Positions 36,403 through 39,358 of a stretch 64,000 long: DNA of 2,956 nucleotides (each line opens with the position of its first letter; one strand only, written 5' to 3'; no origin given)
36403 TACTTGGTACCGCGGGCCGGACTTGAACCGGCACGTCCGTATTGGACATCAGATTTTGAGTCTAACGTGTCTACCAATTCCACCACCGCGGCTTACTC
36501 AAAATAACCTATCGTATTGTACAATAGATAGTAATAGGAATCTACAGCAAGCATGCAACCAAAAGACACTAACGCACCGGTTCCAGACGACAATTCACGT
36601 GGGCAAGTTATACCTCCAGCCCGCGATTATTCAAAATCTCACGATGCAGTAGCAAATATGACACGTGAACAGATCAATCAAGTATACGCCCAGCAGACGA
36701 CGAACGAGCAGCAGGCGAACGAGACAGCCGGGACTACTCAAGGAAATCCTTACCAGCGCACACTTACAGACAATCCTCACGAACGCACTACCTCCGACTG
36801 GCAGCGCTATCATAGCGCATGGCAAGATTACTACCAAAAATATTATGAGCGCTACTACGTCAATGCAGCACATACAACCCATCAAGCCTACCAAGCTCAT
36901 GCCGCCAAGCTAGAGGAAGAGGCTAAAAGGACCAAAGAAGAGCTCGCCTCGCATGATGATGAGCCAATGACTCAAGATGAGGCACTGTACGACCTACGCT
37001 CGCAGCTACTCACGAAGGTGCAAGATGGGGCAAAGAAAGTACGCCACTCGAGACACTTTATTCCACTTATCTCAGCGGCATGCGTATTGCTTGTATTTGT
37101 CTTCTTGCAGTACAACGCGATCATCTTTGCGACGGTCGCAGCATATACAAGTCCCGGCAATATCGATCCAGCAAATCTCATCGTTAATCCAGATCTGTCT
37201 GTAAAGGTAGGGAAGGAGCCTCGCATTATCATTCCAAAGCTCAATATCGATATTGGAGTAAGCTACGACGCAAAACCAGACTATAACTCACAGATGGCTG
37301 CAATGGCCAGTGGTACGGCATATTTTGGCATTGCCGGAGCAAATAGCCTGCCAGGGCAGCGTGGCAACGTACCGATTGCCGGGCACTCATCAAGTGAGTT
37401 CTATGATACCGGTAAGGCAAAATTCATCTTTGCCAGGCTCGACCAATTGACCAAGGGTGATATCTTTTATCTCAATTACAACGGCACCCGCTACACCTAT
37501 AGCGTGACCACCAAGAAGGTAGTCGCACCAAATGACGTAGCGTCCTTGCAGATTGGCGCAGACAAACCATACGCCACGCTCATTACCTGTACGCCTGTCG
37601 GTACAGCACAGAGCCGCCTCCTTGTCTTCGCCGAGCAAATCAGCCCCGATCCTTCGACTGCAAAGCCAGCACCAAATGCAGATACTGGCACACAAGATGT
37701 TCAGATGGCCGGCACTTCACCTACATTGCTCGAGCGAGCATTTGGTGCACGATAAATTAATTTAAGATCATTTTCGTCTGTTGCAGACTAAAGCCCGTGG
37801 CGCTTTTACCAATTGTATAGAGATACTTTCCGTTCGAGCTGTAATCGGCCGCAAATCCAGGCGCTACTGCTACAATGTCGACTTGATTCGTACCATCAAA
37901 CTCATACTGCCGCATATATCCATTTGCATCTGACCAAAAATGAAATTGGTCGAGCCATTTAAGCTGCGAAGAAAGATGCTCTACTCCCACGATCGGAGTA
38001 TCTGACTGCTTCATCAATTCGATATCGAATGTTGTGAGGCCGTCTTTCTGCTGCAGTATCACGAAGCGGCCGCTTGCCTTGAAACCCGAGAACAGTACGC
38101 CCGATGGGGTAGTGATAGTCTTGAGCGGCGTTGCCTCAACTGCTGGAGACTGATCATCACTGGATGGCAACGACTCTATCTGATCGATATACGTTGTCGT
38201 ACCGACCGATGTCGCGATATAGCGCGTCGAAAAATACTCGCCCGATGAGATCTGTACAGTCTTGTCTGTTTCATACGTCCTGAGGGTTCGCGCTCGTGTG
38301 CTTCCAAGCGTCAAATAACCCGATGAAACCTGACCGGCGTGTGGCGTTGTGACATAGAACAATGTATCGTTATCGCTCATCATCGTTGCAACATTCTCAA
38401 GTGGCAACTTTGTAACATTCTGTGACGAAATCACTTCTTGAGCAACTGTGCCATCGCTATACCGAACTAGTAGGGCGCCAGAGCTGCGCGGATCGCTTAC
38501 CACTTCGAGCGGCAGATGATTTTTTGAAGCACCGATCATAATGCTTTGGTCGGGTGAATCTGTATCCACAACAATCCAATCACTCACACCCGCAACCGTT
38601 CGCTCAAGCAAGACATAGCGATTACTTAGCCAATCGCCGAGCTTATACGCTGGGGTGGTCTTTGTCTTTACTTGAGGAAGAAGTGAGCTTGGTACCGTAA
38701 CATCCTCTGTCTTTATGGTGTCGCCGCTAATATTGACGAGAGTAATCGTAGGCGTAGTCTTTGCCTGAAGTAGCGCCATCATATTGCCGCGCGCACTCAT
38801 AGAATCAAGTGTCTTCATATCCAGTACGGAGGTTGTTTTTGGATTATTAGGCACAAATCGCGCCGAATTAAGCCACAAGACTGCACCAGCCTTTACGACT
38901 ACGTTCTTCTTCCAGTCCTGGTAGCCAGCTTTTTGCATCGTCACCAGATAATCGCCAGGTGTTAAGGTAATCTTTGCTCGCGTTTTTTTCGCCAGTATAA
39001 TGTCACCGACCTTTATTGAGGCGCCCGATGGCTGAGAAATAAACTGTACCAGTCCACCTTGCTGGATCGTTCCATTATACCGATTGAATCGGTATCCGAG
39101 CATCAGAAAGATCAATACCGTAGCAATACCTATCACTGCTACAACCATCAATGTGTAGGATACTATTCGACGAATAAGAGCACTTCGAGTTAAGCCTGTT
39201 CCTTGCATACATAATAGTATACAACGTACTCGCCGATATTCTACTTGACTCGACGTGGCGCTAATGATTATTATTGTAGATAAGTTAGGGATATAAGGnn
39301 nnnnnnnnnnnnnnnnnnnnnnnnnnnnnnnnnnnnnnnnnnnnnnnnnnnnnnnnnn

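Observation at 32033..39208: Surface-structure island interleaving type IV pilin-like genes with two sortases, duplicated TetR regulators, a tRNA and a PEGA protein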

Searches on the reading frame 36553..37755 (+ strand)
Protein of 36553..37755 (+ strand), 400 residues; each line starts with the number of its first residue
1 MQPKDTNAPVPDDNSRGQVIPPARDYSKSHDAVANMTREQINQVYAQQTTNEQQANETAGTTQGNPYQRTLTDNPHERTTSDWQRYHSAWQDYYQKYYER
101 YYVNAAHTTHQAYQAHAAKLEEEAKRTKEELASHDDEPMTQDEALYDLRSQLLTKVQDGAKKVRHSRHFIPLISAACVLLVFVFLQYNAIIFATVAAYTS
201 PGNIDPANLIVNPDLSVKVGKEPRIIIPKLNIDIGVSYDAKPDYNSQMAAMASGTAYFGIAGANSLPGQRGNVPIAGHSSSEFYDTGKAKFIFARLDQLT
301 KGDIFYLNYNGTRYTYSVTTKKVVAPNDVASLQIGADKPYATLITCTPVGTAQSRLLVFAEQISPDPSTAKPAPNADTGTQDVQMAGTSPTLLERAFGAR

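Call 4: search_protein_families(library=pfam, proteins=[window:36553-37755:+], max_evalue=0.01)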
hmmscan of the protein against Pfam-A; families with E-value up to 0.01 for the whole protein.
window:36553-37755:+ (400 aa): 1 family
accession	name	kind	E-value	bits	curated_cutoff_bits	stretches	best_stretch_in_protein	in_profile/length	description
PF04203.18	Sortase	-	2.8e-21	76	26.6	1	226-362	2-124/125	Sortase domain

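Call 5: search_protein_families(library=ncbifam, proteins=[window:36553-37755:+], max_evalue=0.01)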
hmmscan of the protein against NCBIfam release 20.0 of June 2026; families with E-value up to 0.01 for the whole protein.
window:36553-37755:+ (400 aa): 7 families
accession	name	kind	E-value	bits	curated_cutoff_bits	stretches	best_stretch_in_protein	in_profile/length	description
NF033745.1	class_C_sortase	subfamily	3.3e-21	76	160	1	224-361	95-219/220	class C sortase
TIGR01076.1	sortase_fam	subfamily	5e-18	65.2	39.35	1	225-365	3-130/136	sortase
NF033747.1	class_E_sortase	subfamily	3.6e-11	43.3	160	1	255-363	100-206/211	class E sortase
NF033746.1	class_D_sortase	subfamily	7.2e-10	38.8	165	1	263-363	42-134/135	class D sortase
NF058671.1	sortase_SrtD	exception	1.2e-09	38.2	140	1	264-361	97-186/187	class D sortase, LPxTATN-specific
TIGR03784.1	marine_sortase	equivalog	1.6e-05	24.6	158.25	1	263-353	83-163/174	class GN sortase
NF033748.1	class_F_sortase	subfamily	0.00017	21.3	166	1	224-347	13-134/155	class F sortase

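Call 9: find_homologous_proteins(query=window:36553-37755:+)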
Query window:36553-37755:+ (400 aa): 3445 proteins with E <= 0.001 among 5838 candidates; the best 120 are listed.
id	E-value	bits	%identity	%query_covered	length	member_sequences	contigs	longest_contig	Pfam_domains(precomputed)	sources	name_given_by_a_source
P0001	3.8e-267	903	100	100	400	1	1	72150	PF04203.19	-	-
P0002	1.4e-218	744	84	100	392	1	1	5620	PF04203.19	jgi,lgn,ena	-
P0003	2.0e-161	556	65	100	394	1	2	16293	PF04203.19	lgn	-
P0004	3.4e-158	545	64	100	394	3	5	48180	PF04203.19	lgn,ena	-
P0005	1.5e-157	543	63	100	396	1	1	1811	PF04203.19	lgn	-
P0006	7.2e-147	508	59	100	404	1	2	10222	PF04203.19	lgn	-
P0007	2.9e-146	506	59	100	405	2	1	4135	PF04203.19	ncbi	-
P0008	6.3e-145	501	58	100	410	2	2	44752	PF04203.19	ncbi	-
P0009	1.3e-142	494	58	100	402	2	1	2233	PF04203.19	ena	-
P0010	1.3e-140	487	57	100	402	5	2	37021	PF04203.19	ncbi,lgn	-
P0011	2.2e-139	483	57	100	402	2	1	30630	PF04203.19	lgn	-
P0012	8.1e-139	481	58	100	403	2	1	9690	PF04203.19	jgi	jgi:sortase A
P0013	4.5e-138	479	56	97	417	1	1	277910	PF04203.19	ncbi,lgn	-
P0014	8.6e-138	478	56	100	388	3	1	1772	PF04203.19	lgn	-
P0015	3.0e-137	476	57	100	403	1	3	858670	PF04203.19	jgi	jgi:sortase A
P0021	1.4e-135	470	55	100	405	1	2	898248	PF04203.19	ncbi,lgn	ncbi:MAG TPA: sortase [Candidatus Saccharimonadales bacterium]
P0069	2.4e-123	430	51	100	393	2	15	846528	PF04203.19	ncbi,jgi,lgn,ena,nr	ncbi:MAG TPA: sortase [Candidatus Saccharibacteria bacterium]|nr:sortase [Candidatus Saccharibacteri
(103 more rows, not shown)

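Call 13: find_encoding_contigs(protein=P0021, flank=8000, max_places=2)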
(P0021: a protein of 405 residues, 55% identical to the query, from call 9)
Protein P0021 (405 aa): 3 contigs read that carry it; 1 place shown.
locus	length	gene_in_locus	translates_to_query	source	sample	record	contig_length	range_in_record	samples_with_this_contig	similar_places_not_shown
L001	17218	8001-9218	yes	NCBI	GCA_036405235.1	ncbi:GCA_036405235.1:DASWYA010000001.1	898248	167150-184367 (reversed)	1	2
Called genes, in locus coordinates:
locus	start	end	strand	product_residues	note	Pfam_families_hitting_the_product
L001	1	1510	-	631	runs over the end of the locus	PF00561:Abhydrolase_1, PF12146:Hydrolase_4 (faint), PF12697:Abhydrolase_6, PF06925:MGDG_synth, PF00534:Glycos_transf_1, PF04101:Glyco_tran_28_C, PF13692:Glyco_trans_1_4 (faint)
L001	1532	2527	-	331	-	-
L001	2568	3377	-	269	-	PF02224:Cytidylate_kin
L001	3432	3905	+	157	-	PF01668:SmpB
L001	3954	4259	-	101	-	-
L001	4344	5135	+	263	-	PF03372:Exo_endo_phos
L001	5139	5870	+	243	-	PF00702:Hydrolase, PF08282:Hydrolase_3 (faint), PF12710:HAD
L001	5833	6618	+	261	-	-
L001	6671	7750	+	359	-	-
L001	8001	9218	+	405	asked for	PF04203:Sortase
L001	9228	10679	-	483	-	PF08308:PEGA (weak)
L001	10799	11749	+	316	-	-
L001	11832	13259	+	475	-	PF00749:tRNA-synt_1c, PF19269:Anticodon_2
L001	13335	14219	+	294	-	PF00274:Glycolytic (weak)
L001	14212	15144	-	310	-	PF00316:FBPase, PF18913:FBPase_C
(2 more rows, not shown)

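Call 14: find_encoding_contigs(protein=P0069, flank=8000, max_places=2)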
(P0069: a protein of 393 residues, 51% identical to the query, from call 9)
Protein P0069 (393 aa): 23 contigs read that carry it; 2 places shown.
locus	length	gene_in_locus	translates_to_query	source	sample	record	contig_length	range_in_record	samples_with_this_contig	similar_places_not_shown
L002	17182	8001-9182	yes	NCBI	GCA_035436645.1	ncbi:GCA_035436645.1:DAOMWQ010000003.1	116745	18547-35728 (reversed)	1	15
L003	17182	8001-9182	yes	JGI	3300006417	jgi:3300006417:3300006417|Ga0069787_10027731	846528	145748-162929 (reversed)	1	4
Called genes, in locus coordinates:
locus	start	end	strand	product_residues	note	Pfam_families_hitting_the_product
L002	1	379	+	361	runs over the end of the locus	PF13439:Glyco_transf_4, PF13579:Glyco_trans_4_4 (weak), PF20706:GT4-conflict (faint), PF00534:Glycos_transf_1, PF13692:Glyco_trans_1_4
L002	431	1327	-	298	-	-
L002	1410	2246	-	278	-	PF02224:Cytidylate_kin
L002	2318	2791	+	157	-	PF01668:SmpB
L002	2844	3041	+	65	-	-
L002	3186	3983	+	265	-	PF03372:Exo_endo_phos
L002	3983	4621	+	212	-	PF00625:Guanylate_kin (weak)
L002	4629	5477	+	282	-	PF06790:UPF0259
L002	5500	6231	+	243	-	PF00702:Hydrolase (faint), PF12710:HAD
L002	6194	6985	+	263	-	-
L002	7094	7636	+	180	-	-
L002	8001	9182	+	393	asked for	PF04203:Sortase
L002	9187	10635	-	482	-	PF08308:PEGA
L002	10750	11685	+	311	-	-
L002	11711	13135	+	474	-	PF00749:tRNA-synt_1c, PF19269:Anticodon_2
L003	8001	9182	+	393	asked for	PF04203:Sortase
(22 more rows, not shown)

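Call 15: find_encoding_contigs(protein=P0004, flank=8000, max_places=2)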
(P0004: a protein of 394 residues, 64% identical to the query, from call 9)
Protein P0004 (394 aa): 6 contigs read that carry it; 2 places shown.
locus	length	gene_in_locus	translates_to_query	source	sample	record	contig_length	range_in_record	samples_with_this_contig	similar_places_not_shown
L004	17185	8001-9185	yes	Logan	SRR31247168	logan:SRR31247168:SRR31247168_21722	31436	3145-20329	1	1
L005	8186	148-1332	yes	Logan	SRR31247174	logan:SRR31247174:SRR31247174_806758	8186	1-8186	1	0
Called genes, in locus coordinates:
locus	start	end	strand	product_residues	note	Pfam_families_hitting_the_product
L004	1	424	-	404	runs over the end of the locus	PF13477:Glyco_trans_4_2 (weak), PF20706:GT4-conflict (faint), PF13439:Glyco_transf_4, PF13579:Glyco_trans_4_4, PF00534:Glycos_transf_1, PF13692:Glyco_trans_1_4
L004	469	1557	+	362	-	PF20706:GT4-conflict (faint), PF00534:Glycos_transf_1, PF13692:Glyco_trans_1_4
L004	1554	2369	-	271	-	PF02224:Cytidylate_kin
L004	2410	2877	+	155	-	PF01668:SmpB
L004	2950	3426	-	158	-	-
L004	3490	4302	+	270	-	PF03372:Exo_endo_phos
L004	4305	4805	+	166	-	PF00293:NUDIX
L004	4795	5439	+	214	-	PF00625:Guanylate_kin (weak)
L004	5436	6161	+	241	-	PF00702:Hydrolase, PF08282:Hydrolase_3 (faint), PF12710:HAD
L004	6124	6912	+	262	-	-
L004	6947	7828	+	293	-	-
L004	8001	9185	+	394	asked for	PF04203:Sortase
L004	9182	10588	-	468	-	PF08308:PEGA (weak)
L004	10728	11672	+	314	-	-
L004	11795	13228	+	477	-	PF00749:tRNA-synt_1c, PF19269:Anticodon_2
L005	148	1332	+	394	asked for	PF04203:Sortase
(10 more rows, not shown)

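Call 17: find_encoding_contigs(protein=P0002, flank=10000, max_places=3)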
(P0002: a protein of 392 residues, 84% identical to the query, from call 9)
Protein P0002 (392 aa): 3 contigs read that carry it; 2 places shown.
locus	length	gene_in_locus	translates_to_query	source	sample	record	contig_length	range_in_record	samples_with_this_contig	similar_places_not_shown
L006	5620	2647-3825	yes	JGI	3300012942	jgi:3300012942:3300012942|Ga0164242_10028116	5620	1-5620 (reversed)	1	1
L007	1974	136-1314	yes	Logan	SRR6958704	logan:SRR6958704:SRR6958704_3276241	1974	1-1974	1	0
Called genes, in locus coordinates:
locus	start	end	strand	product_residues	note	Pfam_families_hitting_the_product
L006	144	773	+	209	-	PF00625:Guanylate_kin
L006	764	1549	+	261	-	-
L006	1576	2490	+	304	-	-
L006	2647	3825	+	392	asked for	PF04203:Sortase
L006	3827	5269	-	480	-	PF08308:PEGA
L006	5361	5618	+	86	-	?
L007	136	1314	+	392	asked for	PF04203:Sortase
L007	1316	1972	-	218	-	?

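Call 18: find_encoding_contigs(protein=P0003, flank=10000, max_places=3)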
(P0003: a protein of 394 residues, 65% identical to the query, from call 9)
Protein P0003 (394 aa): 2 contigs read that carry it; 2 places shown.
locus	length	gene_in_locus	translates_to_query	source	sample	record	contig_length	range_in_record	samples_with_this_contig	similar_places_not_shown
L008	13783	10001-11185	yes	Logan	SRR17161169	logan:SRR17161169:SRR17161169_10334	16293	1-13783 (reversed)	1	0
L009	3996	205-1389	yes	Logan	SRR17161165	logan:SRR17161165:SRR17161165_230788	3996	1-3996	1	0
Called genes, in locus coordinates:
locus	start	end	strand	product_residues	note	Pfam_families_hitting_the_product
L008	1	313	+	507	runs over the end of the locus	PF13191:AAA_16 (faint), PF05496:RuvB_N (weak), PF00004:AAA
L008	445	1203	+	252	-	PF00561:Abhydrolase_1, PF12146:Hydrolase_4, PF12697:Abhydrolase_6, PF06821:Ser_hydrolase (faint)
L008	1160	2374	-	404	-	PF13477:Glyco_trans_4_2 (weak), PF20706:GT4-conflict (faint), PF13439:Glyco_transf_4, PF13579:Glyco_trans_4_4, PF00534:Glycos_transf_1, PF13692:Glyco_trans_1_4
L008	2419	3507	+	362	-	PF13439:Glyco_transf_4 (weak), PF20706:GT4-conflict (faint), PF00534:Glycos_transf_1, PF13692:Glyco_trans_1_4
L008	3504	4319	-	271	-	PF02224:Cytidylate_kin (faint)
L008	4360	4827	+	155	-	PF01668:SmpB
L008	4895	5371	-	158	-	-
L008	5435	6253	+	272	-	PF03372:Exo_endo_phos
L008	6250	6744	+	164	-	PF00293:NUDIX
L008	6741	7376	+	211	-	PF00625:Guanylate_kin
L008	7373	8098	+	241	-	PF00702:Hydrolase, PF08282:Hydrolase_3 (faint), PF12710:HAD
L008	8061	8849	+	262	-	-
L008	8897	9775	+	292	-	-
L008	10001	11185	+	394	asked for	PF04203:Sortase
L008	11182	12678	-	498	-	PF08308:PEGA (weak)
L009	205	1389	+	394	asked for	PF04203:Sortase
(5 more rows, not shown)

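Call 72: search_solved_structures(query=window:36553-37755:+, max_evalue=0.001)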
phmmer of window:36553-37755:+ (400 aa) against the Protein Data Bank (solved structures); distinct sequences matched with E-value up to 0.001: 40.
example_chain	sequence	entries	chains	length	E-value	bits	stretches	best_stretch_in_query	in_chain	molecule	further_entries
6ixz_A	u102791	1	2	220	5.2e-13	52.2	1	272-371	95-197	Sortase family protein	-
7d6p_A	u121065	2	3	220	8.4e-13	51.5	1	272-369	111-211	Sortase family protein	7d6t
8gr6_A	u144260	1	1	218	1.2e-11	47.7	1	268-363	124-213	Sortase-like protein, putative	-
4d7w_A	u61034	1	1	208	2.1e-11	46.9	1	271-369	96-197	SORTASE FAMILY PROTEIN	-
8t28_A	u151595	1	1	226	2.2e-11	46.8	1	272-369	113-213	Class C sortase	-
2xwg_A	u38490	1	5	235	2.6e-11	46.6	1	273-367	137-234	SORTASE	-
8guu_A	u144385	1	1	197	1.9e-10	43.8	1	268-363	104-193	Sortase-like protein, putative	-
8gmx_A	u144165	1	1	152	4e-10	42.7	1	224-363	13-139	Class C sortase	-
4g1j_A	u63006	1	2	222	4.7e-10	42.4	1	272-364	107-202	Sortase family protein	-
3rbi_A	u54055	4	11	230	5.2e-10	42.3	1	272-364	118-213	Sortase family protein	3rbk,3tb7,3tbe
3g66_A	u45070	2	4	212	1e-09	41.3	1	264-364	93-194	Sortase C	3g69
24rr_A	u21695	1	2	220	1.1e-09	41.2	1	251-366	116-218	Ebp pilus assembly class C sortase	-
3o0p_A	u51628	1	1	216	1.2e-09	41.1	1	252-363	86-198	Sortase family protein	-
4g1h_A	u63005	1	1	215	3.7e-09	39.5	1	272-371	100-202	Sortase family protein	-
3rbj_A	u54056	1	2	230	7.3e-09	38.5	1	272-364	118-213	Sortase family protein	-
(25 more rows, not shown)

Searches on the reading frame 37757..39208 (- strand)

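Call 4: search_protein_families(library=pfam, proteins=[window:37757-39208:-], max_evalue=0.01)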
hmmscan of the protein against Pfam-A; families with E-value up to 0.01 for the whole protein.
window:37757-39208:- (483 aa): 2 families
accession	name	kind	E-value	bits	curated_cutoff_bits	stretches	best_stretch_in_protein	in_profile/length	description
PF08308.17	PEGA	-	2.8e-06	27.6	20.8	1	58-114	8-64/71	PEGA domain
PF20608.4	Phage_tube_C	-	0.0072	17.1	24.1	0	61-105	32-78/82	Phage tail tube protein C-terminal domain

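Call 5: search_protein_families(library=ncbifam, proteins=[window:37757-39208:-], max_evalue=0.01)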
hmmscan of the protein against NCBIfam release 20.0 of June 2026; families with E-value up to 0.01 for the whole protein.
window:37757-39208:- (483 aa): 0 families
